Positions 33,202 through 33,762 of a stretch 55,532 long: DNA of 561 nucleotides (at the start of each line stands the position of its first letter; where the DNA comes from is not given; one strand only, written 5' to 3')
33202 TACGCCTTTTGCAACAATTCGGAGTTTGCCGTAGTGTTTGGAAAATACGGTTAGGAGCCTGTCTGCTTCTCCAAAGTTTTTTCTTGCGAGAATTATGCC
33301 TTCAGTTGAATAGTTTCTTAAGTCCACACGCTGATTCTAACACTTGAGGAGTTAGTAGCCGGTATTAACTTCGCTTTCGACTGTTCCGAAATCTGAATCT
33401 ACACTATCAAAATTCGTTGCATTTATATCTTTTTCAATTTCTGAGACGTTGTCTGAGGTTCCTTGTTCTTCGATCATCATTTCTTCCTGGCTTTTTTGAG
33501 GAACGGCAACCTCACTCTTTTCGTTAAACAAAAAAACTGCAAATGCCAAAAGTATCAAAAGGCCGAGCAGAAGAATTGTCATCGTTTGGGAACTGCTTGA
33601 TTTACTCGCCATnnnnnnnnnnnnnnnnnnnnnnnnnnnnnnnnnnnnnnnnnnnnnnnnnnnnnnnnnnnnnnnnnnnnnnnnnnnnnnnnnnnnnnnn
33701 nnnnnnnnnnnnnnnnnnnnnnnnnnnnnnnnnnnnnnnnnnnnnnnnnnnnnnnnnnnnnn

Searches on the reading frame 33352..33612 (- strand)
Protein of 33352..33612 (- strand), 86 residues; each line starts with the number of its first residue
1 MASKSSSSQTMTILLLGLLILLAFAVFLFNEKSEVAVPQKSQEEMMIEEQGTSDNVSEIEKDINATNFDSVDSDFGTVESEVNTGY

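Call 30: search_protein_families(library=pfam, max_evalue=0.1, proteins=[window:33352-33612:-])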
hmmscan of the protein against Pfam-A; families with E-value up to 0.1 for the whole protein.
window:33352-33612:- (86 aa): 2 families
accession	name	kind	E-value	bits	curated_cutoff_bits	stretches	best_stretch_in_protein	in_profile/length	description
PF16972.10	TipE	-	0.023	14.4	26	1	19-67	307-355/486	Na+ channel auxiliary subunit TipE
PF06480.20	FtsH_ext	-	0.068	13.8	25.5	1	14-79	5-54/103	FtsH Extracellular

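Call 31: search_protein_families(library=phrogs, max_evalue=0.1, proteins=[window:33352-33612:-])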
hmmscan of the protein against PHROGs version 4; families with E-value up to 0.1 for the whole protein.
window:33352-33612:- (86 aa): 3 families
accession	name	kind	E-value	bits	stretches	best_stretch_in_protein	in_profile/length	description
phrog_21339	-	other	0.0062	17.9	1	16-68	4-56/100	lipoprotein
phrog_25254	-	unknown function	0.015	16.3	1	50-76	14-40/55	-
phrog_1026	-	lysis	0.084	14.1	0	11-73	9-75/85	Rz-like spanin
